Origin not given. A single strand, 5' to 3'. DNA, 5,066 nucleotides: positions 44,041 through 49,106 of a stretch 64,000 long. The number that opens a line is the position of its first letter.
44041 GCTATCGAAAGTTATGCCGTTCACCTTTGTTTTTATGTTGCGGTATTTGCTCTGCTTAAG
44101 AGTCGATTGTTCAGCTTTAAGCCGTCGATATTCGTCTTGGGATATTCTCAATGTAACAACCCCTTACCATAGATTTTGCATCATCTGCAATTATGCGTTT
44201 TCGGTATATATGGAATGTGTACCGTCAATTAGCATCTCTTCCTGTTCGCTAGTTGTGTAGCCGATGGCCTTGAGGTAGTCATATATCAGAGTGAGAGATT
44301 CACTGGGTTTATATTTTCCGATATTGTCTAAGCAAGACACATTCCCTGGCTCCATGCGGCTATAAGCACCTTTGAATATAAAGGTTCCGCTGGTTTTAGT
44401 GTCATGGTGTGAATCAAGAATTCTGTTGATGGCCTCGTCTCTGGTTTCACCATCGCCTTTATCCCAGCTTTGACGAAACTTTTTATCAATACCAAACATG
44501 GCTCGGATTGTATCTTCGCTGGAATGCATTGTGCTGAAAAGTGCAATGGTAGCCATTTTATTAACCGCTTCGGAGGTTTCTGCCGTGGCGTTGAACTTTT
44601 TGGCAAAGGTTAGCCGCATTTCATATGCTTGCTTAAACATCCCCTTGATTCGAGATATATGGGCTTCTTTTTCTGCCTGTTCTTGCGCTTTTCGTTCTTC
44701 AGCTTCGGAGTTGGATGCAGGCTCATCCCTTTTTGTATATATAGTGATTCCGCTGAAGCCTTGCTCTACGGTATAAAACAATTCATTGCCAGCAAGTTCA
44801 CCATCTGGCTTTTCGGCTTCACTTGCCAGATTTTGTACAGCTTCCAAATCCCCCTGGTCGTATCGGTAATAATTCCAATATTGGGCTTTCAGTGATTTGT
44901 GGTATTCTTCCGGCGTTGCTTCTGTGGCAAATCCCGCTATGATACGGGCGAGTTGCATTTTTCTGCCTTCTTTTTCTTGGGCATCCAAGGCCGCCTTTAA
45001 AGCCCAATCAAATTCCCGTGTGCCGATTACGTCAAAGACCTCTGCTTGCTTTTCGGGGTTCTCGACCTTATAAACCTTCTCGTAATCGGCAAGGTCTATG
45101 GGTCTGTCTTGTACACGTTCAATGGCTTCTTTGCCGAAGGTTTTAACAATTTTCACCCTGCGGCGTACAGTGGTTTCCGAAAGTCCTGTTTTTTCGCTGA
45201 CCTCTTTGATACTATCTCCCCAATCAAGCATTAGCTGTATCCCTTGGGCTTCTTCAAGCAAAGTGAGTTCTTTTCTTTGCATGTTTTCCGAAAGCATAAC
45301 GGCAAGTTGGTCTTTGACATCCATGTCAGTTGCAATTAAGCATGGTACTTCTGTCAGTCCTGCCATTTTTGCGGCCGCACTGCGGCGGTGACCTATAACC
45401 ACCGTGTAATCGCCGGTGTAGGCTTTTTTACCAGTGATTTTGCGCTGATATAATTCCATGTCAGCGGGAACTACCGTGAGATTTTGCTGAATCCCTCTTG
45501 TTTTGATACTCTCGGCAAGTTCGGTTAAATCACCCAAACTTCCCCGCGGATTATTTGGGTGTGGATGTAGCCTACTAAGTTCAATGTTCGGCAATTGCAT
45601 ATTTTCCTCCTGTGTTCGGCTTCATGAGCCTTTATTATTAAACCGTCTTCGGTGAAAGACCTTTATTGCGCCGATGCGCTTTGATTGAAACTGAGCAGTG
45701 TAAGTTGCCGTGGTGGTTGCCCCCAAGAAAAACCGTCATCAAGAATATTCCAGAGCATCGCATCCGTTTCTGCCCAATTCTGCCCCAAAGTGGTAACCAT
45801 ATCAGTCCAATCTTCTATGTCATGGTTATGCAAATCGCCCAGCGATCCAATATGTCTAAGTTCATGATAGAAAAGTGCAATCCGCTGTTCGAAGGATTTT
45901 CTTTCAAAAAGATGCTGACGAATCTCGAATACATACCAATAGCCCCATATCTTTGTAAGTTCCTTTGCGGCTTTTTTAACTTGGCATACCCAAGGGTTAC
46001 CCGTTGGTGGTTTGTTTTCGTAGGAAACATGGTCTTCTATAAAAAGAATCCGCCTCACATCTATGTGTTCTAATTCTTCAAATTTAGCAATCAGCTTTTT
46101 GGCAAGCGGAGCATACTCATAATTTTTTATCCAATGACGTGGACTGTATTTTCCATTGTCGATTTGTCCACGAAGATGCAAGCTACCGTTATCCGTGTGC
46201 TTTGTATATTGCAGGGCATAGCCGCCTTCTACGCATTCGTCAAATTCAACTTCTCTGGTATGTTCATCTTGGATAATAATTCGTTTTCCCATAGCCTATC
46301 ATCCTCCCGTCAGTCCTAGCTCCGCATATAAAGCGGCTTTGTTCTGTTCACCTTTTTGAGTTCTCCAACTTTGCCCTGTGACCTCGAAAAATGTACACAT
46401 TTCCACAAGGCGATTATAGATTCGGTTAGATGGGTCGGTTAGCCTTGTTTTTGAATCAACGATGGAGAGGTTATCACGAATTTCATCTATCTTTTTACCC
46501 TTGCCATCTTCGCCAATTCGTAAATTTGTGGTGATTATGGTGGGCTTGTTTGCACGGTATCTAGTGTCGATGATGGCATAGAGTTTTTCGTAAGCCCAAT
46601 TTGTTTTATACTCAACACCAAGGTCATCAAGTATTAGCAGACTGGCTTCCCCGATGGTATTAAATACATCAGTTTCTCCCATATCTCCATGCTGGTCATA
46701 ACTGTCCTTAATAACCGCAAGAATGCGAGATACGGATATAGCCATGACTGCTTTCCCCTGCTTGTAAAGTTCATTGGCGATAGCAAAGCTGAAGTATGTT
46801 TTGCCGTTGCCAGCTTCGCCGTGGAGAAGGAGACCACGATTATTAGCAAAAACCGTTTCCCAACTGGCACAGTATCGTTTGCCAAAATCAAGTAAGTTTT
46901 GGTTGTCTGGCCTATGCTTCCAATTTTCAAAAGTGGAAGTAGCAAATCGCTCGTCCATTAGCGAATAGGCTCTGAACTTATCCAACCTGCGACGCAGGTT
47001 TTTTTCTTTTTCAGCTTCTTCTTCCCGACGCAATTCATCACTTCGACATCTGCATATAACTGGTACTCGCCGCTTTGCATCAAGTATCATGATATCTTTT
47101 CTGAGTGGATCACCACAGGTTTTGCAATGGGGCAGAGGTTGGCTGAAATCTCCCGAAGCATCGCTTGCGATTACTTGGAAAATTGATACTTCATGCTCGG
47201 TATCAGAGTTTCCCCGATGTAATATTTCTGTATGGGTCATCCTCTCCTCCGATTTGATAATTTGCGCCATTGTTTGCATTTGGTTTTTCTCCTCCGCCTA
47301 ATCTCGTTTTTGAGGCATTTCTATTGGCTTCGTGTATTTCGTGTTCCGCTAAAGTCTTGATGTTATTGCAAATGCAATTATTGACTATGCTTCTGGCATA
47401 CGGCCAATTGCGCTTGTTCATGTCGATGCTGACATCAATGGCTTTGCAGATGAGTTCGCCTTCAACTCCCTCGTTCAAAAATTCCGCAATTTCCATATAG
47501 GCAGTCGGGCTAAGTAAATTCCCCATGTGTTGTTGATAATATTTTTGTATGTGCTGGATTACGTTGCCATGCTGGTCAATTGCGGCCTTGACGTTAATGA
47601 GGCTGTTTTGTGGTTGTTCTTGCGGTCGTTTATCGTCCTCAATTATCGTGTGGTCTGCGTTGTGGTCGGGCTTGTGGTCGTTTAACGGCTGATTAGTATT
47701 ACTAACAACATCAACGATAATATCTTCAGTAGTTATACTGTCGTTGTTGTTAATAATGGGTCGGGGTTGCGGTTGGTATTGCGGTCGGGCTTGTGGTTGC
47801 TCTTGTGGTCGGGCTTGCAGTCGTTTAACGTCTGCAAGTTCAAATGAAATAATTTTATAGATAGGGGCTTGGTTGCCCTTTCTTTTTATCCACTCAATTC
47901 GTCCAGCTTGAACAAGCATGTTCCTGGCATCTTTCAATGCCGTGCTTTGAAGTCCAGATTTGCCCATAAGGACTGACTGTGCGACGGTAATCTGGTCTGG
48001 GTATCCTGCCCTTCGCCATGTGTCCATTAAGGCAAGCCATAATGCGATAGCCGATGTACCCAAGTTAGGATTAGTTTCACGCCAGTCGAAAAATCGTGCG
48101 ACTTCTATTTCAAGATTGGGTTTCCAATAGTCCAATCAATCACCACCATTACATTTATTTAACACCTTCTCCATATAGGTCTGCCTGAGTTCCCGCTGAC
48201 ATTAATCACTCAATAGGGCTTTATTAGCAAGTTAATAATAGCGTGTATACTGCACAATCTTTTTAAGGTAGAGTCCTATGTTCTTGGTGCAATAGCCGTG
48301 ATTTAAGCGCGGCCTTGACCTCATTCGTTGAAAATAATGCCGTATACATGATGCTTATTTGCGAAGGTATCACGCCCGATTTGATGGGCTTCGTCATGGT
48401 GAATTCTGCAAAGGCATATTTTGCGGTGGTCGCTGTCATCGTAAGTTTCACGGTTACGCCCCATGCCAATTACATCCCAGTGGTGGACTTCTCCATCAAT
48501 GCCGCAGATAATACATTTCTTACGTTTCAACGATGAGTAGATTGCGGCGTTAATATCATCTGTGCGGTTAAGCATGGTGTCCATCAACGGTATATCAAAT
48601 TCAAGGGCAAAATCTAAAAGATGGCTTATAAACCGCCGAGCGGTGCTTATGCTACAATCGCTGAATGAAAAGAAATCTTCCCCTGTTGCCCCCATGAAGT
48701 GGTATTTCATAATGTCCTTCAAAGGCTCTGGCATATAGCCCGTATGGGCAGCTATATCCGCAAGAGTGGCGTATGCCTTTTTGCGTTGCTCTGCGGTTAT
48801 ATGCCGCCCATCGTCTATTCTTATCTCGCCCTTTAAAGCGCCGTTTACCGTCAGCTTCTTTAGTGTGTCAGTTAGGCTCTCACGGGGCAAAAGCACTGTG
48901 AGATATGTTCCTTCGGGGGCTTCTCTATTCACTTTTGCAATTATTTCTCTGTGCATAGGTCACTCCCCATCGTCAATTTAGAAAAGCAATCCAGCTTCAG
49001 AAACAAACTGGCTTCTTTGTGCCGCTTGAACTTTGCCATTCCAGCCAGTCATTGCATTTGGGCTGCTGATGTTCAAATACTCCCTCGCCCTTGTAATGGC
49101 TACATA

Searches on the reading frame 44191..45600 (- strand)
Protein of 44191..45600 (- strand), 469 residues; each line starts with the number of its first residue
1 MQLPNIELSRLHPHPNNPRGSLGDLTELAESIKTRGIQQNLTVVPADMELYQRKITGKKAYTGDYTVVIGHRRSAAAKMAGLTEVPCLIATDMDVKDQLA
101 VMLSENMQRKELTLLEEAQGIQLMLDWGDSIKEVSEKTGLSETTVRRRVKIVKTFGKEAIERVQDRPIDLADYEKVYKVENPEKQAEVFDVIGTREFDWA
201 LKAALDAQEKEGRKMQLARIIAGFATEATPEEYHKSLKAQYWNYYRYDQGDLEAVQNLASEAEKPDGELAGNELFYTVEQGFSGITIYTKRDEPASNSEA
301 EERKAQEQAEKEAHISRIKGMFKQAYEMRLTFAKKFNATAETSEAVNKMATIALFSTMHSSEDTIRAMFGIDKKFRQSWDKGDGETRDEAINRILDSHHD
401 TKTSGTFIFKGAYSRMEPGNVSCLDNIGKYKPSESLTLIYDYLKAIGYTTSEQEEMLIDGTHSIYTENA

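Call 23: search_protein_families(library=phrogs, proteins=[window:44191-45600:-], max_evalue=0.00001)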
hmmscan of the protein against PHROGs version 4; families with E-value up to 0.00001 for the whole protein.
window:44191-45600:- (469 aa): 13 families
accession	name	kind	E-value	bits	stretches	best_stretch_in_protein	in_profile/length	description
phrog_6218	-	DNA, RNA and nucleotide metabolism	8.3e-67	227.4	1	3-463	5-497/506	ParB-like partition protein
phrog_4715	-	DNA, RNA and nucleotide metabolism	2.6e-35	122.9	1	5-347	149-426/630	ParB-like partition protein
phrog_3264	-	DNA, RNA and nucleotide metabolism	6.3e-19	69.8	1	25-215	72-225/337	ParB-like partition protein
phrog_12047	-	DNA, RNA and nucleotide metabolism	1.1e-11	45.8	1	62-117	40-95/301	ParB-like partition nuclease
phrog_18726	-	unknown function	7.1e-11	42.5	1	2-173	2-194/572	-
phrog_1033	-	DNA, RNA and nucleotide metabolism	8.9e-11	43.1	1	5-190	35-212/334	ParB-like partition protein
phrog_620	-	DNA, RNA and nucleotide metabolism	6.4e-10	40.5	0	65-106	54-95/217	ParB-like partition protein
phrog_498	-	other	1.4e-08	34.7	1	2-106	34-123/633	DNA methyltransferase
phrog_18056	-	DNA, RNA and nucleotide metabolism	3.1e-08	33.9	1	1-157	1-124/387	ParB-like partition nuclease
phrog_3951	-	unknown function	1.1e-07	32.6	1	5-154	20-165/301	-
phrog_8071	-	DNA, RNA and nucleotide metabolism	1.1e-07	32.5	1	2-154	6-135/389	ParB-like partition protein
phrog_940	-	DNA, RNA and nucleotide metabolism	4.1e-07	30.6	1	3-129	6-113/388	nuclease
phrog_21315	-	unknown function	2.2e-06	27.9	1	25-163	32-148/415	-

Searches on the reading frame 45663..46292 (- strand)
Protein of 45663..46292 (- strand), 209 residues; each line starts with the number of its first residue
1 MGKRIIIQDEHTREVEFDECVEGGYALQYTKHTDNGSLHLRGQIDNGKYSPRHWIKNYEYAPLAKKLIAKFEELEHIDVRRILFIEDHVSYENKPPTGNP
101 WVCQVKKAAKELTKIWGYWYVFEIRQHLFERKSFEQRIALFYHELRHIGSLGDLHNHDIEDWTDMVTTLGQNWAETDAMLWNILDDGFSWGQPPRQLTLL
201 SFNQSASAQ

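Call 23: search_protein_families(library=phrogs, proteins=[window:45663-46292:-], max_evalue=0.00001)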
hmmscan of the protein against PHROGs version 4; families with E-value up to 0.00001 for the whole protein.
window:45663-46292:- (209 aa): 1 family
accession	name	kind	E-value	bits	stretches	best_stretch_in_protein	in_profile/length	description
phrog_11269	-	unknown function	1.2e-33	117.5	1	5-186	5-186/209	-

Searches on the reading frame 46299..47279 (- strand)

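Call 23: search_protein_families(library=phrogs, proteins=[window:46299-47279:-], max_evalue=0.00001)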
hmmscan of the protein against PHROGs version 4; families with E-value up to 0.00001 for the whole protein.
window:46299-47279:- (326 aa): 4 families
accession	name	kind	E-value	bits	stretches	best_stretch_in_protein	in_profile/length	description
phrog_50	-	DNA, RNA and nucleotide metabolism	1.9e-59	203.2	1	33-314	256-518/570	DnaC-like helicase loader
phrog_3277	-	DNA, RNA and nucleotide metabolism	3.1e-35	122.5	1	145-313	8-161/168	DnaC-like helicase loader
phrog_26922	-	DNA, RNA and nucleotide metabolism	2.1e-12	48.5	1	208-262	8-61/92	DnaC-like helicase loader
phrog_15321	-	unknown function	2.4e-06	28.6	1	212-254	8-56/93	-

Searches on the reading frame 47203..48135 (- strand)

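Call 23: search_protein_families(library=phrogs, proteins=[window:47203-48135:-], max_evalue=0.00001)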
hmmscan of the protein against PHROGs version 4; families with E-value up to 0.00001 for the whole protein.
window:47203-48135:- (310 aa): 3 families
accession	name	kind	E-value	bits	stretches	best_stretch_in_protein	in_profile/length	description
phrog_186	-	DNA, RNA and nucleotide metabolism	1.2e-25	91.9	1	15-278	29-254/308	DnaD-like helicase loader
phrog_29927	-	DNA, RNA and nucleotide metabolism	4.9e-07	31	1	190-272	40-122/142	replication initiation protein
phrog_6251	-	DNA, RNA and nucleotide metabolism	8.6e-06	26.4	0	157-280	166-278/284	replisome organizer DnaA-like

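Call 45: search_protein_families(library=ncbifam, proteins=[window:47203-48135:-], max_evalue=0.01)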
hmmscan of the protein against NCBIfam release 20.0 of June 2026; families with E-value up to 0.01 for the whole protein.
window:47203-48135:- (310 aa): 1 family
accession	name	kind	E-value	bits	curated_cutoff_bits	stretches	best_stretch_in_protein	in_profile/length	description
TIGR01446.1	DnaD_dom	domain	3.3e-10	40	24.95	1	198-264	3-70/73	DnaD domain protein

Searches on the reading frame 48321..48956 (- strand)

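Call 23: search_protein_families(library=phrogs, proteins=[window:48321-48956:-], max_evalue=0.00001)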
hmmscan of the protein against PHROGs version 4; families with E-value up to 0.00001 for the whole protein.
window:48321-48956:- (211 aa): 3 families
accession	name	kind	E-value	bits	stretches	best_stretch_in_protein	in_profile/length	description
phrog_398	-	unknown function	2.4e-59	201.7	1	14-211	11-213/225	-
phrog_17884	-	unknown function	3.5e-06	28.2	1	168-204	2-38/64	-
phrog_9093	-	unknown function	9e-06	26.9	0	15-82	12-79/97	-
